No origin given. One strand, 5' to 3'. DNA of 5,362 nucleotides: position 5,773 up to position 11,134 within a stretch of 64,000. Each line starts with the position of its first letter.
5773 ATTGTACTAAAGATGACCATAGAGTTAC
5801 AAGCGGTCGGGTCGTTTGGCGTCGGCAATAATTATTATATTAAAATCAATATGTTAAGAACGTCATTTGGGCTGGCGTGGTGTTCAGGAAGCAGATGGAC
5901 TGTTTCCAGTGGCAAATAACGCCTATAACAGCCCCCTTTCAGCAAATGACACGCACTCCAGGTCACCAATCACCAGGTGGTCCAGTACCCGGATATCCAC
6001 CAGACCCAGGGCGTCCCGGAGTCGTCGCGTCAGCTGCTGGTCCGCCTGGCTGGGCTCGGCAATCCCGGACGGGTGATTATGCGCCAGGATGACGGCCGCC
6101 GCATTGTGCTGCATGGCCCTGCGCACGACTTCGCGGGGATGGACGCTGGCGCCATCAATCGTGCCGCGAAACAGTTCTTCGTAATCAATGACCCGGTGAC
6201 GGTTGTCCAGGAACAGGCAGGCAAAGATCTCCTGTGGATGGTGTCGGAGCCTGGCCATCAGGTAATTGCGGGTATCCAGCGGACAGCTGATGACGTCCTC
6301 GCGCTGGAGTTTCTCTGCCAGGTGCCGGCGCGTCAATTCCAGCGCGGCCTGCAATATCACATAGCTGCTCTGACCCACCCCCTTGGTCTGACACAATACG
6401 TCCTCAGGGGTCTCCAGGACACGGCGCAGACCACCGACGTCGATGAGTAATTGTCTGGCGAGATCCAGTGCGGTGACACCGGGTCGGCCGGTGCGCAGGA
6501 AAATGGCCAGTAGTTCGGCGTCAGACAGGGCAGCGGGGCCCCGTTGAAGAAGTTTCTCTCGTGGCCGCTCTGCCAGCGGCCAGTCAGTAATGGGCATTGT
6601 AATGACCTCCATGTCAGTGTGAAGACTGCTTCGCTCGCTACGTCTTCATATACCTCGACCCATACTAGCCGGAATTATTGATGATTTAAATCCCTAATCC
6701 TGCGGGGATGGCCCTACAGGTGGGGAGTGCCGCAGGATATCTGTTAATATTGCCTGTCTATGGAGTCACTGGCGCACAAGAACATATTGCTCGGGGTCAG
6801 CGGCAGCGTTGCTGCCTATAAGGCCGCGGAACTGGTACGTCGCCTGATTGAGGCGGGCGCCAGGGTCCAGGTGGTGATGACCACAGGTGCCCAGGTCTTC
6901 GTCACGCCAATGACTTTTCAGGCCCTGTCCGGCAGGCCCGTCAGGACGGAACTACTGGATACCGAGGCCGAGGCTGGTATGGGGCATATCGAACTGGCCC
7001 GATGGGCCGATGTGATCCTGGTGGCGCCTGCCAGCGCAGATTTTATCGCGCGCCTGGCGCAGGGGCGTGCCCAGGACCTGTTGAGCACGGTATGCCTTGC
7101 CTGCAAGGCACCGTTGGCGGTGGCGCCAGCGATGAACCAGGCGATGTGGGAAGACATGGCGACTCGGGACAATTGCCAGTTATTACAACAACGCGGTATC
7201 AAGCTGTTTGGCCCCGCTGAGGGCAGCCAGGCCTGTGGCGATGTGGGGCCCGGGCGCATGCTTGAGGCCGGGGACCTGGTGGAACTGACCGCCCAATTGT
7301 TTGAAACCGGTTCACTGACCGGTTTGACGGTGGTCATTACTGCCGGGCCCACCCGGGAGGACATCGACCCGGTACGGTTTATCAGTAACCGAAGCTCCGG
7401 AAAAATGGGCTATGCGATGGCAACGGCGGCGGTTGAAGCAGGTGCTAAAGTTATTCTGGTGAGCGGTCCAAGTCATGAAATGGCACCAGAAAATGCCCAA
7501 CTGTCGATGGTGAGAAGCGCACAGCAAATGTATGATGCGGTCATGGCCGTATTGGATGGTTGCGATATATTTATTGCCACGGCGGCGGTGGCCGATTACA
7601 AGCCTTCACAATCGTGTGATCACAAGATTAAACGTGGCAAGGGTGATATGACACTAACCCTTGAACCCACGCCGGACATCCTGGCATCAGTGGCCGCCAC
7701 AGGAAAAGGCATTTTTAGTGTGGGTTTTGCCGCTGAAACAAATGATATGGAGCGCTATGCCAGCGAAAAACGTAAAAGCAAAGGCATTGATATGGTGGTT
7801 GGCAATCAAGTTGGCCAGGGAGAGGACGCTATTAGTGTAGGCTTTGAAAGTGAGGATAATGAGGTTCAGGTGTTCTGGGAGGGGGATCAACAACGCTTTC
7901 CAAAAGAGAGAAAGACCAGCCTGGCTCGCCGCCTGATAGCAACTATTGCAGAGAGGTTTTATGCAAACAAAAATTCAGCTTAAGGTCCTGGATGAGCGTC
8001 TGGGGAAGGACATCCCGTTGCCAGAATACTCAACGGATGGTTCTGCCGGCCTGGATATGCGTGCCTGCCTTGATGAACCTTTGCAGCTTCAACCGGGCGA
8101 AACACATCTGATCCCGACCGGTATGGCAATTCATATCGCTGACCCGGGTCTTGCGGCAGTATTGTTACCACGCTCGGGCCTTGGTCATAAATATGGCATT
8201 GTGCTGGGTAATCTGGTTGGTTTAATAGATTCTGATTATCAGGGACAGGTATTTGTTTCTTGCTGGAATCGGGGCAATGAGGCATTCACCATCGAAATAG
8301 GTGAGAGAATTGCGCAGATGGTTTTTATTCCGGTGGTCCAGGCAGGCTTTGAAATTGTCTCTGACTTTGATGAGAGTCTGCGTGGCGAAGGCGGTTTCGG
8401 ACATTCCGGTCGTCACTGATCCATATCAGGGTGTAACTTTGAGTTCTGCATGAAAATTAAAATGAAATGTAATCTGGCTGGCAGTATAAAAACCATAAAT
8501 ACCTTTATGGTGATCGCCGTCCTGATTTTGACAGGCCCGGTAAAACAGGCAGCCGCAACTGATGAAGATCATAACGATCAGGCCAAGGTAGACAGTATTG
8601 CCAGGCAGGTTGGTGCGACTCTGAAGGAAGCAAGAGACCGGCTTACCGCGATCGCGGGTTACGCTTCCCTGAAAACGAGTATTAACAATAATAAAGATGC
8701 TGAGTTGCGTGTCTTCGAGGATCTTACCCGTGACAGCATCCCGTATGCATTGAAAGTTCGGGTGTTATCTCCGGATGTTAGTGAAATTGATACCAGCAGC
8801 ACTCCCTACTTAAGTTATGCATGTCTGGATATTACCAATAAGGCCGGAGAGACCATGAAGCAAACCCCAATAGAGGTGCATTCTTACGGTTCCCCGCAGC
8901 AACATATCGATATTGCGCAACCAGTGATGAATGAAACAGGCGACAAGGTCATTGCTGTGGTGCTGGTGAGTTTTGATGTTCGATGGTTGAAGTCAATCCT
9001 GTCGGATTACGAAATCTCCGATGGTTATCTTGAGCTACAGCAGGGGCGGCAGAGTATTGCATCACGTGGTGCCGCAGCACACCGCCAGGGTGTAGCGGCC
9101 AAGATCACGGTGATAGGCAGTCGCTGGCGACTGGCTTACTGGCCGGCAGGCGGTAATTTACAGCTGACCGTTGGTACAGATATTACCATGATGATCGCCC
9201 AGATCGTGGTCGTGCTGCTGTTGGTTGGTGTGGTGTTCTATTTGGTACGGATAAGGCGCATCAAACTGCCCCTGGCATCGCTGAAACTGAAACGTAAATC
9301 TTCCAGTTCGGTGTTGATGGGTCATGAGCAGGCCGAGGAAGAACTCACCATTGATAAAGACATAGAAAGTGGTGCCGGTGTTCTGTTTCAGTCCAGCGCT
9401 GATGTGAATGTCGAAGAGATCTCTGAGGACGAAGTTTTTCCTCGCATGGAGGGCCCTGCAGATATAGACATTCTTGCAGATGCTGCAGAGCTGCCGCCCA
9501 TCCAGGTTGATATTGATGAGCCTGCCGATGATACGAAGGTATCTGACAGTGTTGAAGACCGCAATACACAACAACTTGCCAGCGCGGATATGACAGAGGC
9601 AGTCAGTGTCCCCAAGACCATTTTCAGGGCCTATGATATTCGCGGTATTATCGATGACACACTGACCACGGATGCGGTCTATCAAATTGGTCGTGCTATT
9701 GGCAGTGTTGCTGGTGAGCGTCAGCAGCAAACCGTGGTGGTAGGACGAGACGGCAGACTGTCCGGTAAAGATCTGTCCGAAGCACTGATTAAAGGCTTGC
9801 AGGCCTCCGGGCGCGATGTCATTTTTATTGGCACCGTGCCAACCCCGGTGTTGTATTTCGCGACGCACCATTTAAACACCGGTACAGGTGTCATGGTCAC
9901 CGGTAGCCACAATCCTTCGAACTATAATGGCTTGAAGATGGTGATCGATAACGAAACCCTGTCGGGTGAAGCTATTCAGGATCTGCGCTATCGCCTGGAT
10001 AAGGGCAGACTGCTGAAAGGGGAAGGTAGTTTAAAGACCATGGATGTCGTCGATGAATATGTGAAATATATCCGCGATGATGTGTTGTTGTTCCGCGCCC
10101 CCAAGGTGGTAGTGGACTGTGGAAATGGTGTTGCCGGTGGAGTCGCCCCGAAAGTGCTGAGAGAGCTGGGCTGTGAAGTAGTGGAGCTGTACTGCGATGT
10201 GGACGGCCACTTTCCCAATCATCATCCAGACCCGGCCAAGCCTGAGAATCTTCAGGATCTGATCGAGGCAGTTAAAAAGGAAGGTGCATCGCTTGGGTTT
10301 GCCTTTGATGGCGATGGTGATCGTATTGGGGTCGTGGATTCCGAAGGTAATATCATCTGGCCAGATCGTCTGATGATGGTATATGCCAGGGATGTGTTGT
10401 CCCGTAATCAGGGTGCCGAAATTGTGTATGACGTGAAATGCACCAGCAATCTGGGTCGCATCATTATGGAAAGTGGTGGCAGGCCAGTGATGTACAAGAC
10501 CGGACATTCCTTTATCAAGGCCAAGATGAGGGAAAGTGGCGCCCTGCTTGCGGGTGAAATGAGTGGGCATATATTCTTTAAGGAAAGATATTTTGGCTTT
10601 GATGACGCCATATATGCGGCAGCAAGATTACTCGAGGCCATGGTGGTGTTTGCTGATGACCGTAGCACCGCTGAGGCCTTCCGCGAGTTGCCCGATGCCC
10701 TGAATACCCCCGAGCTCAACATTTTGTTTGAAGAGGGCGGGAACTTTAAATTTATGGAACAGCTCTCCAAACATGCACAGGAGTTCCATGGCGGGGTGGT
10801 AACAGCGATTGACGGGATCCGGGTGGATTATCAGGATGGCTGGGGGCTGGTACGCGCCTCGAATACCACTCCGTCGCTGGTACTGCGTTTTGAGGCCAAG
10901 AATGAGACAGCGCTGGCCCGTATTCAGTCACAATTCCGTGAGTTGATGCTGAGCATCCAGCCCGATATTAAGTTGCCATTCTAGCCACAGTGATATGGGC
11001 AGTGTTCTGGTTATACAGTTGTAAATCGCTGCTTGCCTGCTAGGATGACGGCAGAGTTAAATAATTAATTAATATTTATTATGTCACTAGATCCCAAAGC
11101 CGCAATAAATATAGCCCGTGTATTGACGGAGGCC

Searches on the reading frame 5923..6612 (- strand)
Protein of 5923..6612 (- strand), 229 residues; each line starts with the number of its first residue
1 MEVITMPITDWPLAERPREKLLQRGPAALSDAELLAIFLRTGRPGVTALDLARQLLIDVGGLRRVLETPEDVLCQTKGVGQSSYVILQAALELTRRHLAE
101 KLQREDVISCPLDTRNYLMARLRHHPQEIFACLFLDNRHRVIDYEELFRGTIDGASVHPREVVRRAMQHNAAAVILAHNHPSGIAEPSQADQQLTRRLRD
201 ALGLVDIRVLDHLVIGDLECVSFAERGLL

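Call 53: search_protein_families(library=pfam, proteins=[window:5923-6612:-], max_evalue=0.0001)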
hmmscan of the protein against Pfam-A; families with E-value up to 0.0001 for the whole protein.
window:5923-6612:- (229 aa): 3 families
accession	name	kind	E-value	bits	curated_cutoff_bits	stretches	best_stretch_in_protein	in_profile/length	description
PF04002.20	RadC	-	2.3e-47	160.4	22.1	1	108-228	1-121/121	RadC-like JAB domain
PF20582.4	UPF0758_N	-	6.9e-26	90.6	27.1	1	8-84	1-76/77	UPF0758 N-terminal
PF14464.11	Prok-JAB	-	4.8e-06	26.9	25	1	121-198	12-93/114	Prokaryotic homologs of the JAB domain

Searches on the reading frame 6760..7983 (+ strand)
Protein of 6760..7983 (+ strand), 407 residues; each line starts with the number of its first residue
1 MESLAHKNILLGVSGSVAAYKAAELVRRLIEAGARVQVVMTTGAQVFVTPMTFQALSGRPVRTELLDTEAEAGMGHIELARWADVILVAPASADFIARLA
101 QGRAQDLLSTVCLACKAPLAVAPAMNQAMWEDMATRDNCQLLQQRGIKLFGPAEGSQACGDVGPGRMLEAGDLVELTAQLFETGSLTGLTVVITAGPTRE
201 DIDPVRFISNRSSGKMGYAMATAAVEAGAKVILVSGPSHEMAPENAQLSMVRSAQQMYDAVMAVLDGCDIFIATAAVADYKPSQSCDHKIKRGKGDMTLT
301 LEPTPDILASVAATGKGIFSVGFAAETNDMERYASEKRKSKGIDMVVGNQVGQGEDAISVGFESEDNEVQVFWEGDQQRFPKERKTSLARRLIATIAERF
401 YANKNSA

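Call 81: search_protein_families(library=pfam, proteins=[window:6760-7983:+], max_evalue=0.0001)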
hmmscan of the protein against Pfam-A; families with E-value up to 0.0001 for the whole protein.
window:6760-7983:+ (407 aa): 2 families
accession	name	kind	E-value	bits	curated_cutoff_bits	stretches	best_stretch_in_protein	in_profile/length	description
PF04127.22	DFP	-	6.1e-66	222.2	22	1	186-371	1-185/186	DNA/pantothenate metabolism flavoprotein C-terminal domain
PF02441.25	Flavoprotein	-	3.2e-31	108.6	22.7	1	7-179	1-160/162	Flavoprotein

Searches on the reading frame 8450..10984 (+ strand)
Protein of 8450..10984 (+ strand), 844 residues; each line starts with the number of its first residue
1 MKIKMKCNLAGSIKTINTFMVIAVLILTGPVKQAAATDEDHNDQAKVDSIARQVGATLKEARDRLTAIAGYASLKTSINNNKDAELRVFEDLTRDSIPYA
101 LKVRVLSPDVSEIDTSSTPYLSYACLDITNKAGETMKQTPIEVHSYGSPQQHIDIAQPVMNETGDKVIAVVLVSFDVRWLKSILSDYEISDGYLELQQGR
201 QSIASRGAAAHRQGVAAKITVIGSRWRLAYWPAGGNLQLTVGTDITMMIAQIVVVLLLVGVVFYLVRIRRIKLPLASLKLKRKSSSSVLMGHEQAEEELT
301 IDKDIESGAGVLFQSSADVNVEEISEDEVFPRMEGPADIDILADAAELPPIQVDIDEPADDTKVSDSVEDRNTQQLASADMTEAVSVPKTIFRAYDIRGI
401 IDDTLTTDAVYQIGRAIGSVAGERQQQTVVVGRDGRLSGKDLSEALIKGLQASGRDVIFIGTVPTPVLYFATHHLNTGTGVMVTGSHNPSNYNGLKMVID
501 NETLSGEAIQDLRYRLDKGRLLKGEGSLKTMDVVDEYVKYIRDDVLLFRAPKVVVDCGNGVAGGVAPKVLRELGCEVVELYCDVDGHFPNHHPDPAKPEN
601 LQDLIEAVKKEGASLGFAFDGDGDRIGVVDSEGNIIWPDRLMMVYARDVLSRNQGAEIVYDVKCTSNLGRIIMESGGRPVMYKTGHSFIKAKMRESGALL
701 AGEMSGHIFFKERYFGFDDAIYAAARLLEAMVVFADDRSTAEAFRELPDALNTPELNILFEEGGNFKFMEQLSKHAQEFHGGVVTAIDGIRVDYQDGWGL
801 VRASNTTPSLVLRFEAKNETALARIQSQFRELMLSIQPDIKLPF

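Call 81: search_protein_families(library=pfam, proteins=[window:8450-10984:+], max_evalue=0.0001)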
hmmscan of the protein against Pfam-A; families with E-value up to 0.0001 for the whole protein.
window:8450-10984:+ (844 aa): 4 families
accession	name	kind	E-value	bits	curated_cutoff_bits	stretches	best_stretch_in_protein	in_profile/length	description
PF02878.22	PGM_PMM_I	-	1.2e-37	129.1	22.5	1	390-505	2-120/138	Phosphoglucomutase/phosphomannomutase, alpha/beta/alpha domain I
PF02879.22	PGM_PMM_II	-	2.9e-30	105.3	29.3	1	536-633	2-103/103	Phosphoglucomutase/phosphomannomutase, alpha/beta/alpha domain II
PF02880.22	PGM_PMM_III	-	1.2e-23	83.9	20.7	1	638-746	2-110/115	Phosphoglucomutase/phosphomannomutase, alpha/beta/alpha domain III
PF00408.26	PGM_PMM_IV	-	3.3e-13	49.9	23.1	1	769-831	12-67/68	Phosphoglucomutase/phosphomannomutase, C-terminal domain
